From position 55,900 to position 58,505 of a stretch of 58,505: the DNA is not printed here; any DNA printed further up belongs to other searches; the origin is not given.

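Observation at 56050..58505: Two complete PilB/GspE secretion-ATPase modules fused in one reading frame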

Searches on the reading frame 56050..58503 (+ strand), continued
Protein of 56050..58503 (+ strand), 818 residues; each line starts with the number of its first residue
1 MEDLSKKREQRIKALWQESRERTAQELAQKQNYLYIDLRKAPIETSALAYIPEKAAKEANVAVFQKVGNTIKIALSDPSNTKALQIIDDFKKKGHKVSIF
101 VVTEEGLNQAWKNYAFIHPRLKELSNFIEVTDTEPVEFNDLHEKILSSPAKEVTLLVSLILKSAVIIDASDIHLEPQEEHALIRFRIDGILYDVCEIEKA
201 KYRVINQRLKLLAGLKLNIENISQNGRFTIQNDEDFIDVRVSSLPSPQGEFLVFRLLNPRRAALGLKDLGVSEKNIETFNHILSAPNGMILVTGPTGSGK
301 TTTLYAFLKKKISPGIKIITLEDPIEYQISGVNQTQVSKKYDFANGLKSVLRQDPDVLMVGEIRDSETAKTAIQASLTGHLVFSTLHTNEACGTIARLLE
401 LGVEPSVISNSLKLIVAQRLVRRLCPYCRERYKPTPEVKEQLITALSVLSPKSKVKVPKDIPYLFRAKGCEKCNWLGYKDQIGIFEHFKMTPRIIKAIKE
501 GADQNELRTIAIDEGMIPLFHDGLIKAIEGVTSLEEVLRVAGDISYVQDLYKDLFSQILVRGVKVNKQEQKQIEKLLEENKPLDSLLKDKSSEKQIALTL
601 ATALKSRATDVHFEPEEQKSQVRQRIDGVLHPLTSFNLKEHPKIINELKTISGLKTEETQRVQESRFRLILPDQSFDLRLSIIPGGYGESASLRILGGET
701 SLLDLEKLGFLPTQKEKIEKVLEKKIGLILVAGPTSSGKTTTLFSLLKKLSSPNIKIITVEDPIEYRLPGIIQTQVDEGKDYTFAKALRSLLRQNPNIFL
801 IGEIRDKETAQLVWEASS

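Call 7: find_homologous_proteins(query=window:56050-58503:+, max_evalue=1e-10)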
Query window:56050-58503:+ (818 aa): 8000 proteins with E <= 1e-10 among 8000 candidates; the best 120 are listed.
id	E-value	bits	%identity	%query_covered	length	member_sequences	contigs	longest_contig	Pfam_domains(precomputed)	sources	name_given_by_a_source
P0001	0.0e+0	1857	99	100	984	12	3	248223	PF13173.13,PF00270.36,PF00437.27,PF13604.13,PF13555.13,PF13401.13,PF01637.25,PF03215.22,PF13191.13,PF05157.21,PF06414.19,PF25199.2,PF20720.4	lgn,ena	-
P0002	0.0e+0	1715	89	100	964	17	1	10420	PF13173.13,PF05157.21,PF06414.19,PF00270.36,PF00437.27,PF13604.13,PF13401.13,PF01637.25,PF03215.22,PF25199.2,PF20720.4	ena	-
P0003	0.0e+0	1579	81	100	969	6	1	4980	PF13173.13,PF05157.21,PF00437.27,PF13604.13,PF13555.13,PF13401.13,PF25199.2,PF04851.22,PF20720.4,PF13191.13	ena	-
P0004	0.0e+0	1578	80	100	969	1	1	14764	PF13173.13,PF05157.21,PF00437.27,PF13604.13,PF13401.13,PF25199.2,PF04851.22,PF20720.4,PF13191.13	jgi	jgi:type IV pilus assembly protein PilB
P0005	0.0e+0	1569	80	100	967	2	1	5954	PF13173.13,PF05157.21,PF13086.13,PF00270.36,PF00437.27,PF13604.13,PF13401.13,PF25199.2,PF04851.22,PF20720.4,PF13191.13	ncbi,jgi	ncbi:MAG: GspE/PulE family protein [Candidatus Paceibacterota bacterium]|jgi:type II secretory ATPas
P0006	0.0e+0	1531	78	100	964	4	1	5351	PF13173.13,PF05157.21,PF13086.13,PF00270.36,PF00437.27,PF13604.13,PF13401.13,PF03215.22,PF25199.2,PF20720.4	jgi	-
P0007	0.0e+0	1508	76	100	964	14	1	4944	PF13173.13,PF05157.21,PF00437.27,PF13401.13,PF03215.22,PF25199.2,PF20720.4,PF13191.13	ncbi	-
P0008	0.0e+0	1487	75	100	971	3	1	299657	PF05157.21,PF06414.19,PF00437.27,PF13604.13,PF13401.13,PF03215.22,PF25199.2,PF20720.4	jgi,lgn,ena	-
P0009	0.0e+0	1482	76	100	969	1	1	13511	PF13173.13,PF05157.21,PF00265.25,PF00437.27,PF13604.13,PF13555.13,PF13401.13,PF03215.22,PF25199.2,PF20720.4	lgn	-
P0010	0.0e+0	1472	75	100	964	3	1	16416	PF13173.13,PF05157.21,PF13086.13,PF00437.27,PF13401.13,PF25199.2,PF20720.4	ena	-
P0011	0.0e+0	1471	74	100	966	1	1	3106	PF13173.13,PF05157.21,PF00437.27,PF13604.13,PF13401.13,PF03215.22,PF25199.2,PF20720.4,PF13191.13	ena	-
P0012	0.0e+0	1469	75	100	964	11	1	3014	PF13173.13,PF05157.21,PF00437.27,PF13604.13,PF13401.13,PF25199.2,PF20720.4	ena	-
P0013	0.0e+0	1468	75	100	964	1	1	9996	PF13173.13,PF05157.21,PF13086.13,PF00437.27,PF13604.13,PF13401.13,PF25199.2,PF20720.4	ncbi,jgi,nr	ncbi:MAG TPA: GspE/PulE family protein [Candidatus Paceibacterota bacterium]|nr:GspE/PulE family pro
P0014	0.0e+0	1467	75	100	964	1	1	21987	PF13173.13,PF05157.21,PF13086.13,PF00437.27,PF13604.13,PF13401.13,PF25199.2,PF20720.4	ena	-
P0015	0.0e+0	1466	75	100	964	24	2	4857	PF13173.13,PF05157.21,PF00437.27,PF13604.13,PF13401.13,PF01580.25,PF01637.25,PF25199.2,PF20720.4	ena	-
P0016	0.0e+0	1466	75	100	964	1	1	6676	PF13173.13,PF05157.21,PF13086.13,PF00437.27,PF13604.13,PF13401.13,PF25199.2,PF20720.4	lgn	-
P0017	0.0e+0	1465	74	100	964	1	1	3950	PF13173.13,PF05157.21,PF13086.13,PF00437.27,PF13604.13,PF13401.13,PF25199.2,PF20720.4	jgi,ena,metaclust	metaclust:\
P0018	0.0e+0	1464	75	100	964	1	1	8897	PF13173.13,PF05157.21,PF13086.13,PF00437.27,PF13604.13,PF13401.13,PF25199.2,PF20720.4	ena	-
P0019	0.0e+0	1464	75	100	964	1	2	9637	PF13173.13,PF05157.21,PF13086.13,PF00437.27,PF13604.13,PF13401.13,PF01637.25,PF25199.2,PF20720.4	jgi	-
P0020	0.0e+0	1464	74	100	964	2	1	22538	PF13173.13,PF05157.21,PF00437.27,PF13604.13,PF13401.13,PF25199.2,PF20720.4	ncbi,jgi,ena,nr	ncbi:MAG TPA: GspE/PulE family protein [Candidatus Paceibacterota bacterium]|nr:GspE/PulE family pro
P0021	0.0e+0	1452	74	100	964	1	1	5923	PF13173.13,PF05157.21,PF13086.13,PF00437.27,PF13604.13,PF13401.13,PF25199.2,PF20720.4,PF13191.13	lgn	-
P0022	0.0e+0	1452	74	100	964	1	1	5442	PF13173.13,PF05157.21,PF13086.13,PF00437.27,PF13604.13,PF13401.13,PF25199.2,PF20720.4,PF13191.13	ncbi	-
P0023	0.0e+0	1451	73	100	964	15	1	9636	PF13173.13,PF05157.21,PF13086.13,PF00437.27,PF13604.13,PF13401.13,PF25199.2,PF20720.4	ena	-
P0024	0.0e+0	1450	74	100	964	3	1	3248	PF13173.13,PF05157.21,PF00437.27,PF13604.13,PF13401.13,PF03215.22,PF25199.2,PF20720.4,PF13191.13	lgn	-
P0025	0.0e+0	1432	74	100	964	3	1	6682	PF13173.13,PF05157.21,PF00437.27,PF13604.13,PF13401.13,PF25199.2,PF20720.4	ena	-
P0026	0.0e+0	1348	70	100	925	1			PF13173.13,PF05157.21,PF13086.13,PF00437.27,PF13604.13,PF13401.13,PF25199.2,PF20720.4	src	-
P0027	0.0e+0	1338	68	100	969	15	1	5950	PF13173.13,PF05157.21,PF00437.27,PF03215.22,PF25199.2,PF20720.4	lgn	-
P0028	0.0e+0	1298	65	100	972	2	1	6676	PF13173.13,PF05157.21,PF00437.27,PF13555.13,PF13401.13,PF03215.22,PF25199.2,PF20720.4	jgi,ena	-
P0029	0.0e+0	1284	66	100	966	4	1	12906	PF13173.13,PF06414.19,PF00437.27,PF13604.13,PF13555.13,PF00004.36,PF13401.13,PF03215.22,PF25199.2,PF20720.4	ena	-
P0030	0.0e+0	1274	66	100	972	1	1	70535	PF13173.13,PF05157.21,PF00437.27,PF13604.13,PF13555.13,PF13401.13,PF03215.22,PF25199.2,PF20720.4,PF13191.13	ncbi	ncbi:MAG: GspE/PulE family protein [Minisyncoccia bacterium]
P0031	0.0e+0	1273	65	100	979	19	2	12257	PF13173.13,PF05157.21,PF00437.27,PF13604.13,PF13555.13,PF13401.13,PF01637.25,PF03215.22,PF25199.2,PF20720.4,PF13191.13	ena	-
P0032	0.0e+0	1272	65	100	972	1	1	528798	PF13173.13,PF05157.21,PF00437.27,PF13604.13,PF13555.13,PF13401.13,PF03215.22,PF25199.2,PF20720.4,PF13191.13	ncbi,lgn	-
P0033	0.0e+0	1265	63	100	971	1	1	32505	PF13173.13,PF13086.13,PF00437.27,PF13604.13,PF13555.13,PF13401.13,PF03215.22,PF04851.22,PF13191.13,PF05157.21,PF01580.25,PF25199.2,PF20720.4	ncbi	-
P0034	0.0e+0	1265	65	100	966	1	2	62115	PF13173.13,PF00437.27,PF13604.13,PF13555.13,PF00004.36,PF13401.13,PF03215.22,PF13191.13,PF05157.21,PF06414.19,PF25199.2,PF20720.4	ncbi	ncbi:MAG: GspE/PulE family protein [Minisyncoccia bacterium]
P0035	0.0e+0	1257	64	100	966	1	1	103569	PF13173.13,PF05157.21,PF13086.13,PF00437.27,PF13604.13,PF13555.13,PF13401.13,PF13238.13,PF03215.22,PF25199.2,PF20720.4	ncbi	-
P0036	0.0e+0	1251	65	100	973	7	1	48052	PF13173.13,PF00437.27,PF13604.13,PF13555.13,PF13401.13,PF25199.2,PF20720.4,PF13191.13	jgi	-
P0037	0.0e+0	1250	64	100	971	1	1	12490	PF13173.13,PF05157.21,PF00437.27,PF13604.13,PF13555.13,PF13401.13,PF03215.22,PF25199.2,PF20720.4,PF13191.13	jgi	-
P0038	0.0e+0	1249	63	98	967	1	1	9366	PF13173.13,PF05157.21,PF06414.19,PF00437.27,PF13604.13,PF25199.2,PF20720.4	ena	-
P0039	0.0e+0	1247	64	100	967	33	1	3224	PF13173.13,PF05157.21,PF00437.27,PF13604.13,PF13555.13,PF13401.13,PF03215.22,PF25199.2,PF20720.4,PF13191.13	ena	-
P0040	0.0e+0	1245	63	100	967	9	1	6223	PF13173.13,PF05157.21,PF06414.19,PF00437.27,PF13604.13,PF13401.13,PF25199.2,PF20720.4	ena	-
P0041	0.0e+0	1244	64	100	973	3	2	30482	PF13173.13,PF00437.27,PF13604.13,PF13555.13,PF13401.13,PF25199.2,PF20720.4,PF13191.13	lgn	-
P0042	0.0e+0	1243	63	100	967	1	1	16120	PF13173.13,PF00437.27,PF13604.13,PF13555.13,PF13401.13,PF03215.22,PF25199.2,PF20720.4,PF13191.13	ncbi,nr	ncbi:MAG: type II/IV secretion system protein [Parcubacteria group bacterium]|nr:type II/IV secretio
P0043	0.0e+0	1237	63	100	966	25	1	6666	PF13173.13,PF05157.21,PF00437.27,PF13604.13,PF13401.13,PF25199.2,PF20720.4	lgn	-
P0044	0.0e+0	1232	64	100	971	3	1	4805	PF00225.30,PF13173.13,PF00437.27,PF13604.13,PF13555.13,PF13401.13,PF01637.25,PF03215.22,PF13191.13,PF05157.21,PF25199.2,PF20720.4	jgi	-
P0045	0.0e+0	1228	62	100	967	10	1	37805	PF13173.13,PF05157.21,PF13086.13,PF00437.27,PF13604.13,PF13401.13,PF13238.13,PF03215.22,PF25199.2,PF20720.4,PF13191.13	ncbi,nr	ncbi:MAG: Type secretion system protein [Patescibacteria group bacterium]|nr:Type secretion system p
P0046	0.0e+0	1223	63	100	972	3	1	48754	PF13173.13,PF05157.21,PF00437.27,PF13604.13,PF13555.13,PF13401.13,PF03215.22,PF25199.2,PF20720.4,PF13191.13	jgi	-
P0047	0.0e+0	1220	61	100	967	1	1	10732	PF13173.13,PF05157.21,PF00437.27,PF13604.13,PF13401.13,PF03215.22,PF25199.2,PF20720.4,PF13191.13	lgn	-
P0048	0.0e+0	1217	62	100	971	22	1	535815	PF13173.13,PF05157.21,PF00437.27,PF13604.13,PF13555.13,PF13401.13,PF01637.25,PF03215.22,PF25199.2,PF20720.4,PF13191.13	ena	-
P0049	0.0e+0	1215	62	100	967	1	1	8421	PF13173.13,PF05157.21,PF06414.19,PF00437.27,PF13401.13,PF03215.22,PF25199.2,PF20720.4,PF13191.13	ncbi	ncbi:MAG: GspE/PulE family protein [Minisyncoccia bacterium]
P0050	0.0e+0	1211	62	100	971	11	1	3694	PF13173.13,PF05157.21,PF00437.27,PF13604.13,PF13555.13,PF13401.13,PF03215.22,PF25199.2,PF20720.4,PF13191.13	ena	-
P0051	0.0e+0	1209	61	100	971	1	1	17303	PF13173.13,PF05157.21,PF00437.27,PF13555.13,PF13401.13,PF03215.22,PF25199.2,PF20720.4,PF13191.13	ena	-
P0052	0.0e+0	1175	61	100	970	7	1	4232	PF13173.13,PF05157.21,PF13407.13,PF00437.27,PF13604.13,PF13555.13,PF13401.13,PF03215.22,PF25199.2,PF20720.4,PF13191.13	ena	-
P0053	0.0e+0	1164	59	100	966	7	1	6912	PF13173.13,PF05157.21,PF00437.27,PF13604.13,PF13555.13,PF13401.13,PF13238.13,PF03215.22,PF25199.2,PF20720.4,PF13191.13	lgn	-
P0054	0.0e+0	1161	60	100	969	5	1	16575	PF13173.13,PF06414.19,PF00437.27,PF13604.13,PF13401.13,PF25199.2,PF20720.4,PF13191.13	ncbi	-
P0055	0.0e+0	1157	58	100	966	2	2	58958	PF13173.13,PF05157.21,PF00437.27,PF13604.13,PF13555.13,PF13401.13,PF13238.13,PF03215.22,PF25199.2,PF20720.4,PF13191.13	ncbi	ncbi:MAG: GspE/PulE family protein [Minisyncoccia bacterium]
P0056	0.0e+0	1142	59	100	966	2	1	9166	PF03205.21,PF13173.13,PF05157.21,PF00437.27,PF13604.13,PF13555.13,PF13401.13,PF03215.22,PF25199.2,PF20720.4,PF13191.13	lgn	-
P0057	0.0e+0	1061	89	65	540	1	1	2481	PF00437.27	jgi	-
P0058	0.0e+0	1032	53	100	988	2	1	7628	PF13173.13,PF05157.21,PF00437.27,PF13401.13,PF03215.22,PF25199.2,PF20720.4,PF13191.13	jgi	-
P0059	0.0e+0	1032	43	99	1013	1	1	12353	PF13173.13,PF00437.27,PF01443.25,PF13604.13,PF13555.13,PF13401.13,PF01637.25,PF07728.21,PF13191.13,PF00005.34,PF12775.14,PF25199.2,PF20720.4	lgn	-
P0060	0.0e+0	1031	43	100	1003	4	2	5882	PF13173.13,PF16796.12,PF00437.27,PF13604.13,PF13245.13,PF13555.13,PF00004.36,PF13401.13,PF01637.25,PF04851.22,PF13191.13,PF02492.26,PF00005.34,PF12775.14,PF25199.2,PF20720.4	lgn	-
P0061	0.0e+0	1030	43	99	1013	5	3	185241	PF13173.13,PF00437.27,PF13555.13,PF00004.36,PF13401.13,PF14532.13,PF01637.25,PF07728.21,PF03215.22,PF04851.22,PF13191.13,PF05157.21,PF00005.34,PF12775.14,PF25199.2,PF20720.4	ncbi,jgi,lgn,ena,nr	ncbi:MAG: GspE/PulE family protein [Candidatus Moranbacteria bacterium]|jgi:type IV pilus assembly p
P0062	0.0e+0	1025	41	100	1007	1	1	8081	PF13173.13,PF00437.27,PF13604.13,PF00004.36,PF13401.13,PF04851.22,PF13191.13,PF02492.26,PF01935.24,PF00005.34,PF12775.14,PF25199.2,PF20720.4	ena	-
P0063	4.7e-297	1005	43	99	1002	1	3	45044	PF13173.13,PF16796.12,PF00437.27,PF13604.13,PF13555.13,PF00004.36,PF13401.13,PF01637.25,PF03215.22,PF04851.22,PF13191.13,PF02492.26,PF00005.34,PF12775.14,PF25199.2,PF20720.4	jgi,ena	-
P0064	2.7e-296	1003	43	98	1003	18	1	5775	PF13173.13,PF00437.27,PF13662.13,PF13604.13,PF13245.13,PF13555.13,PF00004.36,PF13401.13,PF01637.25,PF04851.22,PF13191.13,PF02492.26,PF01935.24,PF00005.34,PF12775.14,PF25199.2,PF20720.4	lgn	-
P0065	2.3e-295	1000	42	99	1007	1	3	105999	PF13173.13,PF00437.27,PF13604.13,PF00004.36,PF13401.13,PF04851.22,PF13191.13,PF02492.26,PF00005.34,PF12775.14,PF25199.2,PF20720.4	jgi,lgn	-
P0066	7.7e-295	998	43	98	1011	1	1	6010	PF13173.13,PF00437.27,PF13604.13,PF13555.13,PF00004.36,PF13401.13,PF04851.22,PF13191.13,PF05157.21,PF02492.26,PF00005.34,PF12775.14,PF25199.2,PF20720.4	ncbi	-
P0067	1.2e-292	991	49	100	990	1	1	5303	PF05157.21,PF00437.27,PF13604.13,PF13401.13,PF25199.2,PF20720.4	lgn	-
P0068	5.3e-292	989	42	98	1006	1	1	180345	PF13173.13,PF00437.27,PF13604.13,PF13555.13,PF00004.36,PF13401.13,PF04851.22,PF05157.21,PF02492.26,PF00005.34,PF25199.2,PF20720.4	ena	-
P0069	1.1e-290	984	51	100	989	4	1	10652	PF13173.13,PF00437.27,PF13401.13,PF03215.22,PF25199.2,PF20720.4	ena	-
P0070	1.2e-288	978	50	100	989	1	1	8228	PF13173.13,PF00437.27,PF13401.13,PF25199.2,PF20720.4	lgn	-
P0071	1.2e-288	978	41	100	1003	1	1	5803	PF13173.13,PF13086.13,PF16796.12,PF00437.27,PF13604.13,PF13245.13,PF13555.13,PF00004.36,PF13401.13,PF01637.25,PF04851.22,PF02492.26,PF01935.24,PF00005.34,PF12775.14,PF25199.2,PF20720.4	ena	-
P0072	1.2e-287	974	50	99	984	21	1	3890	PF13173.13,PF05157.21,PF00437.27,PF13401.13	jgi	jgi:type II secretory ATPase GspE/PulE/Tfp pilus assembly ATPase PilB-like protein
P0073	5.8e-287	972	44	100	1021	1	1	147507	PF13173.13,PF00437.27,PF00005.34,PF12775.14,PF13555.13,PF00004.36,PF13401.13,PF25199.2,PF04851.22,PF20720.4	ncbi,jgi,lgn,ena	-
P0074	1.2e-286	971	49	100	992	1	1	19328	PF05157.21,PF16796.12,PF00437.27,PF13604.13,PF13401.13,PF25199.2,PF20720.4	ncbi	-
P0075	1.2e-284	964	53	100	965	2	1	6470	PF13086.13,PF00437.27,PF13604.13,PF13555.13,PF13401.13,PF03215.22,PF05157.21,PF06414.19,PF00005.34,PF01580.25,PF25199.2,PF20720.4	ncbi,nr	ncbi:MAG: GspE/PulE family protein [Candidatus Parcubacteria bacterium]|nr:GspE/PulE family protein 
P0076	1.3e-284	964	41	99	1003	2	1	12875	PF13173.13,PF03266.22,PF00437.27,PF13604.13,PF13245.13,PF13555.13,PF00004.36,PF13401.13,PF05157.21,PF02492.26,PF00005.34,PF12775.14,PF25199.2,PF20720.4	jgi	-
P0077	4.2e-282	956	49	99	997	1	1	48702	PF13173.13,PF05157.21,PF00437.27,PF13555.13,PF13401.13,PF01637.25,PF25199.2,PF20720.4,PF13191.13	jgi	-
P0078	2.1e-279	947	42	96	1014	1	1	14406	PF13173.13,PF00437.27,PF13604.13,PF13245.13,PF13555.13,PF00004.36,PF13401.13,PF14532.13,PF01637.25,PF07728.21,PF04851.22,PF13191.13,PF05157.21,PF02492.26,PF00005.34,PF12775.14,PF25199.2,PF20720.4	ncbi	-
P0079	2.5e-278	943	42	99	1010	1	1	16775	PF13173.13,PF05157.21,PF02492.26,PF00437.27,PF12775.14,PF13401.13,PF25199.2,PF04851.22,PF20720.4,PF13191.13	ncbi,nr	ncbi:MAG: hypothetical protein GF347_01855 [Candidatus Moranbacteria bacterium]|nr:hypothetical prot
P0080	2.7e-277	940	48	99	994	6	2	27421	PF00225.30,PF13173.13,PF05157.21,PF16796.12,PF00437.27,PF12775.14,PF00004.36,PF13401.13,PF01637.25,PF25199.2,PF20720.4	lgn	-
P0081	9.1e-277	938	50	99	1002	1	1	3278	PF13173.13,PF05157.21,PF00437.27,PF13555.13,PF13401.13,PF25199.2,PF20720.4,PF13191.13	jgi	jgi:type IV pilus assembly protein PilB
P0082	9.0e-275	932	47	99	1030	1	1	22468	PF13173.13,PF00437.27,PF13604.13,PF13555.13,PF00004.36,PF13401.13,PF01637.25,PF04851.22,PF13191.13,PF05157.21,PF02492.26,PF00005.34,PF12775.14,PF25199.2,PF20720.4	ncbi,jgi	jgi:type IV pilus assembly protein PilB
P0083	1.6e-274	931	43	99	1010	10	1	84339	PF13173.13,PF05157.21,PF00437.27,PF12775.14,PF13555.13,PF13401.13,PF25199.2,PF04851.22,PF20720.4,PF13191.13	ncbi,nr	ncbi:MAG: GspE/PulE family protein [Patescibacteria group bacterium]|nr:GspE/PulE family protein [Pa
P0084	1.2e-273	928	45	100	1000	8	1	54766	PF13173.13,PF00437.27,PF13604.13,PF13555.13,PF13401.13,PF01637.25,PF04851.22,PF13191.13,PF02492.26,PF00005.34,PF12775.14,PF25199.2,PF20720.4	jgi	jgi:type IV pilus assembly protein PilB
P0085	1.4e-273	928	43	98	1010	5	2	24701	PF13173.13,PF00437.27,PF00004.36,PF13401.13,PF04851.22,PF14327.12,PF13191.13,PF05157.21,PF02492.26,PF00005.34,PF12775.14,PF25199.2,PF20720.4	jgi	jgi:type IV pilus assembly protein PilB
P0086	2.7e-273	927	48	99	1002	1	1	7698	PF13173.13,PF05157.21,PF00437.27,PF13555.13,PF13401.13,PF01637.25,PF25199.2,PF20720.4,PF13191.13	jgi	jgi:type II secretory ATPase GspE/PulE/Tfp pilus assembly ATPase PilB-like protein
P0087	6.8e-272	922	47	99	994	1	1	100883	PF00225.30,PF13173.13,PF00437.27,PF13604.13,PF12775.14,PF13555.13,PF13401.13,PF25199.2,PF20720.4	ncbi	-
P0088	2.5e-270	917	47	99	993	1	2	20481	PF00225.30,PF13173.13,PF00270.36,PF00437.27,PF13604.13,PF12775.14,PF13401.13,PF01637.25,PF25199.2,PF20720.4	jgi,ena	-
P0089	1.2e-269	915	48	100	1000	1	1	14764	PF13173.13,PF05157.21,PF00437.27,PF13555.13,PF13401.13,PF25199.2,PF20720.4,PF13191.13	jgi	jgi:type II secretory ATPase GspE/PulE/Tfp pilus assembly ATPase PilB-like protein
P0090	3.0e-269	913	48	99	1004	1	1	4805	PF13173.13,PF00437.27,PF13555.13,PF13401.13,PF25199.2,PF20720.4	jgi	jgi:type IV pilus assembly protein PilB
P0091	4.6e-269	913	44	99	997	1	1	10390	PF13173.13,PF00265.25,PF00437.27,PF13604.13,PF13555.13,PF13401.13,PF01637.25,PF13191.13,PF06414.19,PF12775.14,PF25199.2,PF20720.4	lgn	-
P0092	9.0e-268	909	42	99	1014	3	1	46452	PF13173.13,PF16796.12,PF00437.27,PF13604.13,PF00004.36,PF13401.13,PF01637.25,PF04851.22,PF13191.13,PF00005.34,PF12775.14,PF25199.2,PF20720.4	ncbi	ncbi:MAG: GspE/PulE family protein [bacterium]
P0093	1.4e-267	908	46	99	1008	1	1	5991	PF00225.30,PF13173.13,PF00437.27,PF13604.13,PF00005.34,PF12775.14,PF13401.13,PF01637.25,PF25199.2,PF20720.4,PF13191.13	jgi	jgi:type IV pilus assembly protein PilB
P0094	1.6e-267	908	48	99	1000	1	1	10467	PF13173.13,PF00437.27,PF13604.13,PF13555.13,PF00004.36,PF13401.13,PF04851.22,PF13191.13,PF02492.26,PF00005.34,PF12775.14,PF25199.2,PF20720.4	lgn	-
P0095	1.7e-267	908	46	99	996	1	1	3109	PF00225.30,PF13173.13,PF00437.27,PF13604.13,PF00005.34,PF12775.14,PF13401.13,PF01637.25,PF25199.2,PF20720.4,PF13191.13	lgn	-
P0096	3.2e-267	907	46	99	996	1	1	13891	PF00225.30,PF13173.13,PF00437.27,PF13604.13,PF00005.34,PF12775.14,PF13401.13,PF01637.25,PF25199.2,PF20720.4,PF13191.13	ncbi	-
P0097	3.5e-267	907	47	99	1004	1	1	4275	PF13173.13,PF00437.27,PF13604.13,PF13555.13,PF00004.36,PF13401.13,PF04851.22,PF13191.13,PF05157.21,PF02492.26,PF00005.34,PF12775.14,PF25199.2,PF20720.4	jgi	jgi:type II secretory ATPase GspE/PulE/Tfp pilus assembly ATPase PilB-like protein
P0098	1.0e-266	905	48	99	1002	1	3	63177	PF13173.13,PF05157.21,PF00437.27,PF13555.13,PF13401.13,PF01637.25,PF25199.2,PF20720.4,PF13191.13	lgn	-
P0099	5.5e-266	903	48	99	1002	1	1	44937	PF13173.13,PF05157.21,PF16796.12,PF00437.27,PF13555.13,PF13401.13,PF01637.25,PF25199.2,PF20720.4,PF13191.13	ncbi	-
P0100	1.5e-265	901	46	99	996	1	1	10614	PF00225.30,PF13173.13,PF00437.27,PF13604.13,PF00005.34,PF12775.14,PF13401.13,PF01637.25,PF25199.2,PF20720.4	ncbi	-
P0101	2.0e-265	901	47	99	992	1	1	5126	PF00225.30,PF13173.13,PF00437.27,PF13604.13,PF12775.14,PF13401.13,PF01637.25,PF25199.2,PF20720.4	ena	-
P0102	2.8e-265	900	46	99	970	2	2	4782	PF00225.30,PF13173.13,PF00437.27,PF01935.24,PF12775.14,PF13401.13,PF01637.25,PF25199.2,PF20720.4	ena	-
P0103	6.3e-265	899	44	99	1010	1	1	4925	PF13173.13,PF16796.12,PF00437.27,PF13604.13,PF13245.13,PF13555.13,PF13401.13,PF04851.22,PF05157.21,PF00005.34,PF12775.14,PF25199.2,PF20720.4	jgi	jgi:type II secretory ATPase GspE/PulE/Tfp pilus assembly ATPase PilB-like protein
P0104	9.9e-265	899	44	99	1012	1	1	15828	PF13173.13,PF00437.27,PF13604.13,PF13555.13,PF13401.13,PF01637.25,PF04851.22,PF03205.21,PF05157.21,PF12775.14,PF25199.2,PF20720.4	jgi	jgi:type IV pilus assembly protein PilB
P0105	1.9e-264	898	45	98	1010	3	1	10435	PF05157.21,PF13086.13,PF00437.27,PF12775.14,PF13555.13,PF13401.13,PF25199.2,PF04851.22,PF20720.4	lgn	-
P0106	3.7e-264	897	47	99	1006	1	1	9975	PF13173.13,PF05157.21,PF00437.27,PF00004.36,PF13401.13,PF25199.2,PF20720.4,PF13191.13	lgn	-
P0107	5.3e-263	893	46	96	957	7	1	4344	PF00225.30,PF13173.13,PF00437.27,PF13604.13,PF12775.14,PF13401.13,PF01637.25,PF03215.22,PF25199.2,PF20720.4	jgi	jgi:type IV pilus assembly protein PilB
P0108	6.7e-263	892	44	99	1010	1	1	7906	PF13173.13,PF16796.12,PF00437.27,PF13604.13,PF13245.13,PF13555.13,PF13401.13,PF04851.22,PF05157.21,PF00005.34,PF12775.14,PF25199.2,PF20720.4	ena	-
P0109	6.7e-262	889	44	99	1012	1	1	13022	PF13173.13,PF00437.27,PF13604.13,PF13555.13,PF00004.36,PF13401.13,PF01637.25,PF04851.22,PF05157.21,PF12775.14,PF25199.2,PF20720.4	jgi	jgi:type II secretory ATPase GspE/PulE/Tfp pilus assembly ATPase PilB-like protein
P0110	2.5e-261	887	46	96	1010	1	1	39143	PF05157.21,PF00437.27,PF12775.14,PF13555.13,PF13401.13,PF25199.2,PF04851.22,PF20720.4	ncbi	ncbi:MAG: GspE/PulE family protein [Candidatus Moraniibacteriota bacterium]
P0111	5.1e-261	886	45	98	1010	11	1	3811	PF05157.21,PF02492.26,PF00437.27,PF12775.14,PF13555.13,PF13401.13,PF25199.2,PF04851.22,PF20720.4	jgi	jgi:type II secretory ATPase GspE/PulE/Tfp pilus assembly ATPase PilB-like protein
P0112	5.2e-261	886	44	99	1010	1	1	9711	PF13173.13,PF00437.27,PF13662.13,PF13604.13,PF13245.13,PF13555.13,PF13401.13,PF01637.25,PF04851.22,PF13191.13,PF05157.21,PF00005.34,PF12775.14,PF25199.2,PF20720.4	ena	-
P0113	6.1e-261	886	43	100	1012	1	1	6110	PF13173.13,PF13086.13,PF00437.27,PF13604.13,PF13555.13,PF00004.36,PF13401.13,PF01637.25,PF04851.22,PF05157.21,PF00005.34,PF12775.14,PF25199.2,PF20720.4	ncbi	-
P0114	1.8e-260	884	44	98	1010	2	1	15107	PF13173.13,PF05157.21,PF00437.27,PF13604.13,PF00005.34,PF13555.13,PF00004.36,PF13401.13,PF25199.2,PF04851.22,PF20720.4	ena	-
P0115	3.1e-260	884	44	98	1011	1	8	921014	PF13173.13,PF05157.21,PF00437.27,PF13604.13,PF13555.13,PF00004.36,PF13401.13,PF25199.2,PF04851.22,PF20720.4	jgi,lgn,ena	jgi:type IV pilus assembly protein PilB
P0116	3.5e-260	883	44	96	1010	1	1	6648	PF13173.13,PF00437.27,PF13604.13,PF13555.13,PF00004.36,PF13401.13,PF04851.22,PF13191.13,PF05157.21,PF00005.34,PF12775.14,PF25199.2,PF20720.4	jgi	-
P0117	4.1e-260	883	45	98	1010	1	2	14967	PF05157.21,PF00437.27,PF12775.14,PF13401.13,PF25199.2,PF04851.22,PF20720.4,PF13191.13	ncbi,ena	-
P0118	1.3e-259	882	44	96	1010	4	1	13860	PF13173.13,PF00437.27,PF13604.13,PF13555.13,PF00004.36,PF13401.13,PF04851.22,PF13191.13,PF05157.21,PF00005.34,PF12775.14,PF25199.2,PF20720.4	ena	-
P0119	1.5e-259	881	47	99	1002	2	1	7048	PF13173.13,PF05157.21,PF00437.27,PF13555.13,PF00004.36,PF13401.13,PF25199.2,PF20720.4,PF13191.13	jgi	jgi:type II secretory ATPase GspE/PulE/Tfp pilus assembly ATPase PilB-like protein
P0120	6.8e-259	879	44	96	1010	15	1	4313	PF13173.13,PF00437.27,PF13604.13,PF13555.13,PF00004.36,PF13401.13,PF01637.25,PF04851.22,PF13191.13,PF05157.21,PF00005.34,PF12775.14,PF25199.2,PF20720.4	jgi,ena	-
